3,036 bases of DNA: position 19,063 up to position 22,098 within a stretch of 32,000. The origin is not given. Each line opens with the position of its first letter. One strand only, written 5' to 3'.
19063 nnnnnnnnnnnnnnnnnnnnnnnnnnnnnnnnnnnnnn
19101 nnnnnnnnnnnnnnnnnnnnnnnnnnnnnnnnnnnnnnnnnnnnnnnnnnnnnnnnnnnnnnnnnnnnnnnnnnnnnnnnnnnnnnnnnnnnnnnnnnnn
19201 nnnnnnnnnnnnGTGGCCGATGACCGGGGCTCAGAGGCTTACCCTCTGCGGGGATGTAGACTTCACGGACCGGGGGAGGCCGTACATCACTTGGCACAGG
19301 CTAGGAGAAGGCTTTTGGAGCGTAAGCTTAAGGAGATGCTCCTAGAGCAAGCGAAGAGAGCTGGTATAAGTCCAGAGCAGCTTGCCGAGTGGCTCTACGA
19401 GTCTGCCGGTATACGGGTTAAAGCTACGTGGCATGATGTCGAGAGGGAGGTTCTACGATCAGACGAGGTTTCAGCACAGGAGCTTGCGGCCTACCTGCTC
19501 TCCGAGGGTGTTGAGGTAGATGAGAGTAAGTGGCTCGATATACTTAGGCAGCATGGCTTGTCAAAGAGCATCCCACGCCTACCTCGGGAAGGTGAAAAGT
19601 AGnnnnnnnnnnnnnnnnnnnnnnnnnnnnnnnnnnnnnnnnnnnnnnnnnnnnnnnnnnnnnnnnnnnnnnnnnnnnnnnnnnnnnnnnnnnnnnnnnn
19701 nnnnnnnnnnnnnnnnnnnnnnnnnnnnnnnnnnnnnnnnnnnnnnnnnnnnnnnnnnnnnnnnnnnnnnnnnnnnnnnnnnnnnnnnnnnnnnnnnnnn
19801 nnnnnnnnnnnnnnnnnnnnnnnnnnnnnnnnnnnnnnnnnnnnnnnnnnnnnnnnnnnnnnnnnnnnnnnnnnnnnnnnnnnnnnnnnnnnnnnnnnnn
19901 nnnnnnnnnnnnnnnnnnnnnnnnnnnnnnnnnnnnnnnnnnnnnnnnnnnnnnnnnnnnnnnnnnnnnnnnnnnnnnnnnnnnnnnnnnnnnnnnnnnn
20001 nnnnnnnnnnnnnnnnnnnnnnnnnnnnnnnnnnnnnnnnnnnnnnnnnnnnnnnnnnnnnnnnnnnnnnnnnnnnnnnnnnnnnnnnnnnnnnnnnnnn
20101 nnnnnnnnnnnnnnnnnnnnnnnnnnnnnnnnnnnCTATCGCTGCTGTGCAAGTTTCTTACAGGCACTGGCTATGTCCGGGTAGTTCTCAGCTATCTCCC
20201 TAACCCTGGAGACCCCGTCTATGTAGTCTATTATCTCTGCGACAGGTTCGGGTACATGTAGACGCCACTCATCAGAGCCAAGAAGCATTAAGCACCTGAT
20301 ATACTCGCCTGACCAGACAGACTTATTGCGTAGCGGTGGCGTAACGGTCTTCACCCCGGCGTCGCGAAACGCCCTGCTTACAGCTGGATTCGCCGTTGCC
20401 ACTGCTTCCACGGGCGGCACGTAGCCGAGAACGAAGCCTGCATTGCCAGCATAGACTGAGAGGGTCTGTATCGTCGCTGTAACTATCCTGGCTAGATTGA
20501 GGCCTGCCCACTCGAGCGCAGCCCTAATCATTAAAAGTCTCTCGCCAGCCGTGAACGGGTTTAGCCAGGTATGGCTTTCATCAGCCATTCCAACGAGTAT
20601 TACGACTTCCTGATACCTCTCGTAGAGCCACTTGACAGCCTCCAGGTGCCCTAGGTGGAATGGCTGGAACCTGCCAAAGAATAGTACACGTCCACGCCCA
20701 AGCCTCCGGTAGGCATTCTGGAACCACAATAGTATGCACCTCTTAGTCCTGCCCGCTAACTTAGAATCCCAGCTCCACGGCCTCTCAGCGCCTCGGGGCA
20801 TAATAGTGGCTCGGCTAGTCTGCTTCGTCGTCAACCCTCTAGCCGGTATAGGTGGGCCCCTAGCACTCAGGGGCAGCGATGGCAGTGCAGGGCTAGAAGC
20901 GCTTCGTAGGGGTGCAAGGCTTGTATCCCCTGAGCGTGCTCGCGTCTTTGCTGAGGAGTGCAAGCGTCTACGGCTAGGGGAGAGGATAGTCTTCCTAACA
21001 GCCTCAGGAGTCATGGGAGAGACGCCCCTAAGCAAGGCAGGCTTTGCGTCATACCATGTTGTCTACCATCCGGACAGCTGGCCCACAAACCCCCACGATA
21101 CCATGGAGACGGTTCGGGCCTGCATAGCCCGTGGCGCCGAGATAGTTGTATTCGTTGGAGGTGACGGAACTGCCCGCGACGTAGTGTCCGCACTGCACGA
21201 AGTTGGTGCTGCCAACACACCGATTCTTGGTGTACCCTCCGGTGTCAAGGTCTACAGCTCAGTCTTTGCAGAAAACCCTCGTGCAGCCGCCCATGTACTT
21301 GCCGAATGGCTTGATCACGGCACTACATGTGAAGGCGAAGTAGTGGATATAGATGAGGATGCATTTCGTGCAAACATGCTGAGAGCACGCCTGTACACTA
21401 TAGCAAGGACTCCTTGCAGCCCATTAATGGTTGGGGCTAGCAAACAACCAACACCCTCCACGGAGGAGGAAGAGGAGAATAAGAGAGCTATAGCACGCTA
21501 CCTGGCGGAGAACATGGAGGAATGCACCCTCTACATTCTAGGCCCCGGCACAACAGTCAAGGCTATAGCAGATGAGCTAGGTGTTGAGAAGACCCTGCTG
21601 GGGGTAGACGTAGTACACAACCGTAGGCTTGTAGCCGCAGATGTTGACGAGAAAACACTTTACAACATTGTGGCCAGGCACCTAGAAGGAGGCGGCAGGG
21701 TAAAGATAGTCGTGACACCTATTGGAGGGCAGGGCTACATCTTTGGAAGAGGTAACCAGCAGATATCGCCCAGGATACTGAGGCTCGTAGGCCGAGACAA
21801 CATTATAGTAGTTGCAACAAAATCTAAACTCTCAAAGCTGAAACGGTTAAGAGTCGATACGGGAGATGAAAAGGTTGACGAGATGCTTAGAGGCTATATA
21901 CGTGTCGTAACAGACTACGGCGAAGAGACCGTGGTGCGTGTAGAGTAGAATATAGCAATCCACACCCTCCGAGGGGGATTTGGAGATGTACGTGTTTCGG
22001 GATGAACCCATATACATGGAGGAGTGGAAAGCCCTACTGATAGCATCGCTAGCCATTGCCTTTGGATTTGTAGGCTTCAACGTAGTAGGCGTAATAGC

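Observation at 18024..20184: Translationally coupled five-gene operon: ESCRT-III-like protein, three orphan small proteins and a wHTH/Cys-rich regulator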

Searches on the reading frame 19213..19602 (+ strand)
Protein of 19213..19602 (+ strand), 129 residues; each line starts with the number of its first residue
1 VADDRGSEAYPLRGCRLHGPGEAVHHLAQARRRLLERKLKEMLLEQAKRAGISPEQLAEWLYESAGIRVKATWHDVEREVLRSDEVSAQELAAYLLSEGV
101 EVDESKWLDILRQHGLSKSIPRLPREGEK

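Call 4: search_protein_families(library=pfam, proteins=[window:19213-19602:+], max_evalue=1)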
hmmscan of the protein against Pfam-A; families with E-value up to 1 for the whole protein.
window:19213-19602:+ (129 aa): 3 families
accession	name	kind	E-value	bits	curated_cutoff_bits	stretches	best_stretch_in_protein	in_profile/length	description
PF02787.25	CPSase_L_D3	-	0.0096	16.3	26.6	1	24-60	41-79/80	Carbamoyl-phosphate synthetase large chain, oligomerisation domain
PF08572.15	PRP3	-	0.017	15.1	31.4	1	12-84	18-90/220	pre-mRNA processing factor 3 domain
PF13565.12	HTH_32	-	0.023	15.7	33.7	1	30-69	24-64/73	Homeodomain-like domain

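Call 5: search_protein_families(library=ncbifam, proteins=[window:19213-19602:+], max_evalue=1)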
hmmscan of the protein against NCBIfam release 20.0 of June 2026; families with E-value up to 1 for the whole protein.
window:19213-19602:+ (129 aa): 1 family
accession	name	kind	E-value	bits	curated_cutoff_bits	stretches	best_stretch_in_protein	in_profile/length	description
NF040595.1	HTH_Cbp1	equivalog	0.059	13.3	140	1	48-126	23-98/135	CRISPR DNA repeat-binding protein Cbp1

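Call 26: search_solved_structures(query=A4, max_evalue=10)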
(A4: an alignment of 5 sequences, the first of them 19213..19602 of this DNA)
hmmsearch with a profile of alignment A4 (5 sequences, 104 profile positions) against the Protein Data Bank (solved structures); distinct sequences matched with E-value up to 10: 1.
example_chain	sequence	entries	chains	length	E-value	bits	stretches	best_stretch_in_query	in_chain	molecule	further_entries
1wg7_A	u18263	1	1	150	0.14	15.6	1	59-91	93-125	Dedicator of cytokinesis protein 9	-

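Call 39: search_protein_families(library=phrogs, proteins=[window:19213-19602:+], max_evalue=0.1)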
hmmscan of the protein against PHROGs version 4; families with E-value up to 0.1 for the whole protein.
window:19213-19602:+ (129 aa): 2 families
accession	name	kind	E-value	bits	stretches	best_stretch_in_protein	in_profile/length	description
phrog_5333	-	unknown function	0.019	16.1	1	35-61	8-34/64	-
phrog_11952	-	unknown function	0.036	14.4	1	22-76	192-247/260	-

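Call 40: search_protein_families(library=padloc, proteins=[window:19213-19602:+], max_evalue=0.1)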
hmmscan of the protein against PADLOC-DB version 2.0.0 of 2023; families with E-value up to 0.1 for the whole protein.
window:19213-19602:+ (129 aa): 0 families

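Call 101: search_protein_families(library=pfam, alignment_id=A4, max_evalue=1)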
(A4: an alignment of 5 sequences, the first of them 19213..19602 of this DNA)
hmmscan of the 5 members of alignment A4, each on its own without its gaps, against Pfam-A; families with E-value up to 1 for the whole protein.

A. member 1, window:19213-19602:+ (129 aa): 3 families
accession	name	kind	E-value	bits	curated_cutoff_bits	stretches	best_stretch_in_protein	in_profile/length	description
PF02787.25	CPSase_L_D3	-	0.0096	16.3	26.6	1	24-60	41-79/80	Carbamoyl-phosphate synthetase large chain, oligomerisation domain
PF08572.15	PRP3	-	0.017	15.1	31.4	1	12-84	18-90/220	pre-mRNA processing factor 3 domain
PF13565.12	HTH_32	-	0.023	15.7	33.7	1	30-69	24-64/73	Homeodomain-like domain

B. families by the number of members that match (of 5 scanned): 9 families
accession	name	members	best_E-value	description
PF08671.16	SinI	3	0.014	Anti-repressor SinI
PF02787.25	CPSase_L_D3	1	0.0096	Carbamoyl-phosphate synthetase large chain, oligomerisation domain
PF08572.15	PRP3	1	0.017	pre-mRNA processing factor 3 domain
PF13565.12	HTH_32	1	0.023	Homeodomain-like domain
PF03880.21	DbpA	1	0.1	DbpA RNA binding domain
PF13929.11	mRNA_stabil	1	0.11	mRNA stabilisation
PF13560.12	HTH_31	1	0.16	Helix-turn-helix domain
PF15943.11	YdaS_toxin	1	0.18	Bacterial toxin YdaS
PF22746.1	SHOCT-like_DUF2089-C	1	0.31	SHOCT-like domain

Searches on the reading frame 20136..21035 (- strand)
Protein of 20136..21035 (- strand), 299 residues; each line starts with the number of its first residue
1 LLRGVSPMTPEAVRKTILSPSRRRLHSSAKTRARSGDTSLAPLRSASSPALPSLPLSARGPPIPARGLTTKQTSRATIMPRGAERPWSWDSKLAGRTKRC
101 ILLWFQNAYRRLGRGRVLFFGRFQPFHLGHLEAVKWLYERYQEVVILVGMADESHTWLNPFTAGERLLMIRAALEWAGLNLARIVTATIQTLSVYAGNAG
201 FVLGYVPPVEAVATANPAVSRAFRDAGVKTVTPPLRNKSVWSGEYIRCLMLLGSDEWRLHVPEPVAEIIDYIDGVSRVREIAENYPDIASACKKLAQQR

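Call 4: search_protein_families(library=pfam, proteins=[window:20136-21035:-], max_evalue=1)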
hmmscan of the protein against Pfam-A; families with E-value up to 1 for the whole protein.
window:20136-21035:- (299 aa): 2 families
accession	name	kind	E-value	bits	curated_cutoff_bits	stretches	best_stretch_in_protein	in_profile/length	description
PF01467.32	CTP_transf_like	-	2.6e-12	47.5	21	1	118-176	1-59/133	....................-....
PF20960.2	Bag6_BAGS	-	0.17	12.5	22.9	1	218-234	8-24/53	Bag6, BAG-similar domain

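Call 5: search_protein_families(library=ncbifam, proteins=[window:20136-21035:-], max_evalue=1)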
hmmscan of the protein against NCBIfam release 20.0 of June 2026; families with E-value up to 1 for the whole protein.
window:20136-21035:- (299 aa): 19 families
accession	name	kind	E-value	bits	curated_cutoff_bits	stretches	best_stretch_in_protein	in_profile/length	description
NF002243.0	PRK01153.1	subfamily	1.2e-52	178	127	1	116-284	2-169/175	nicotinamide-nucleotide adenylyltransferase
TIGR01527.1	arch_NMN_Atrans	equivalog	2.4e-45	154.1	181.2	1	116-283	1-167/167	nicotinamide-nucleotide adenylyltransferase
NF003791.0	PRK05379.2-3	equivalog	2.6e-12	46.6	409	1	118-189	9-78/340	bifunctional nicotinamide-nucleotide adenylyltransferase/Nudix hydroxylase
NF003789.0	PRK05379.2-1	equivalog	3.3e-12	46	355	1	117-185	10-78/312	bifunctional nicotinamide mononucleotide adenylyltransferase/ADP-ribose pyrophosphatase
NF003788.0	PRK05379.1-5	equivalog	6.4e-12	45.4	354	1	117-176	8-67/351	bifunctional nicotinamide-nucleotide adenylyltransferase/Nudix hydroxylase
NF003786.0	PRK05379.1-2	equivalog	1.6e-11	44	397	1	117-189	17-87/354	bifunctional nicotinamide-nucleotide adenylyltransferase/Nudix hydroxylase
TIGR00125.1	cyt_tran_rel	domain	1.1e-10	41.5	27.7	1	116-177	1-62/65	adenylyltransferase/cytidyltransferase family protein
NF003787.0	PRK05379.1-4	equivalog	1.3e-09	37.5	449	1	117-191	12-84/346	bifunctional nicotinamide-nucleotide adenylyltransferase/Nudix hydroxylase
NF003785.0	PRK05379.1-1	equivalog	3.7e-09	36.2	418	1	118-187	6-75/347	bifunctional nicotinamide-nucleotide adenylyltransferase/Nudix hydroxylase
NF003790.0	PRK05379.2-2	equivalog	1.2e-08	34.4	403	1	114-188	19-93/354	bifunctional nicotinamide mononucleotide adenylyltransferase/ADP-ribose pyrophosphatase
NF010365.0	PRK13793.1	equivalog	1.5e-08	34.5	198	1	117-175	7-65/196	nicotinate-nicotinamide nucleotide adenylyltransferase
NF000839.0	PRK00071.1-1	equivalog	4.1e-05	23.6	187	1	117-175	9-68/219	nicotinate-nucleotide adenylyltransferase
TIGR01526.1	nadR_NMN_Atrans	equivalog_domain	0.00047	19.5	341.15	1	118-175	5-62/325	nicotinamide-nucleotide adenylyltransferase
TIGR01510.1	coaD_prev_kdtB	equivalog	0.00069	19.7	103.3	1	117-176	2-58/155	pantetheine-phosphate adenylyltransferase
TIGR00482.1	TIGR00482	equivalog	0.0022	18.1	112.45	1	118-175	1-60/194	nicotinate (nicotinamide) nucleotide adenylyltransferase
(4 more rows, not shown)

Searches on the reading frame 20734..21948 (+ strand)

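Call 4: search_protein_families(library=pfam, proteins=[window:20734-21948:+], max_evalue=1)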
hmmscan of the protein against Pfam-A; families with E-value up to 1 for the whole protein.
window:20734-21948:+ (404 aa): 7 families
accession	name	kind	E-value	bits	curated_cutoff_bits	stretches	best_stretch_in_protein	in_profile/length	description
PF20143.4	NAD_kinase_C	-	9.4e-22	77.5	23.7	1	266-402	5-125/126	ATP-NAD kinase C-terminal domain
PF01513.26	NAD_kinase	-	1.2e-17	64.9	25.5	1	31-194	3-127/130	ATP-NAD kinase N-terminal domain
PF00781.29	DAGK_cat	-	1e-06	28.8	23.6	1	118-170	39-90/125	Diacylglycerol kinase catalytic domain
PF00455.28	DeoRC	-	9.6e-05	22.8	31.8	1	247-312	3-65/160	DeoR C terminal sensor domain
PF11065.13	DUF2866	-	0.012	16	25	1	291-319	27-55/63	Protein of unknown function (DUF2866)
PF12116.14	SpoIIID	-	0.052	14.1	27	1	256-322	3-73/82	Stage III sporulation protein D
PF24475.1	RBD_DEAH11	-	0.23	12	28.4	1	262-319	10-60/115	DEAH11-like, RNA-binding domain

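Call 5: search_protein_families(library=ncbifam, proteins=[window:20734-21948:+], max_evalue=1)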
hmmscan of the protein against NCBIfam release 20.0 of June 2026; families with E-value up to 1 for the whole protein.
window:20734-21948:+ (404 aa): 14 families
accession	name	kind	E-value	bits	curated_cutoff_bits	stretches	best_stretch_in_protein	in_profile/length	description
TIGR03702.1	lip_kinase_YegS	equivalog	0.00019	20.6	387.45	1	122-215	40-133/295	lipid kinase YegS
NF009602.0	PRK13054.1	equivalog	0.00029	20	284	1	122-167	44-89/301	lipid kinase YegS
TIGR00147.1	TIGR00147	subfamily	0.0023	17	118.65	1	122-170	45-92/296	YegS/Rv2252/BmrU family lipid kinase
NF008882.0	PRK11914.1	equivalog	0.0084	15.3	302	1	119-191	49-122/306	diacylglycerol kinase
NF009874.0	PRK13337.1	equivalog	0.014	14.3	385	1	118-168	42-91/305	diacylglycerol kinase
NF002892.0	PRK03372.1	equivalog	0.017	14.5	299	1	127-170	62-102/312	NAD kinase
NF002521.0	PRK01911.1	equivalog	0.018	14.5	309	1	133-170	63-97/292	NAD kinase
NF009604.0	PRK13057.1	equivalog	0.018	14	274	1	118-160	46-87/302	lipid kinase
NF009603.0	PRK13055.1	subfamily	0.037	12.9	342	1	122-169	47-93/335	diacylglycerol kinase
NF003406.0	PRK04761.1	equivalog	0.044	13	211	1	128-170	30-69/257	NAD kinase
NF002033.0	PRK00861.1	subfamily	0.06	11.9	293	1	122-157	54-89/328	putative lipid kinase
NF002306.0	PRK01231.1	equivalog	0.12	11.5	316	1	123-170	55-99/299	NAD(+) kinase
NF002561.0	PRK02155.1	equivalog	0.13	11.5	371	1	129-170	59-97/297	NAD kinase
NF009025.0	PRK12361.1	equivalog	0.14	10.4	505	1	123-155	285-317/546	hypothetical protein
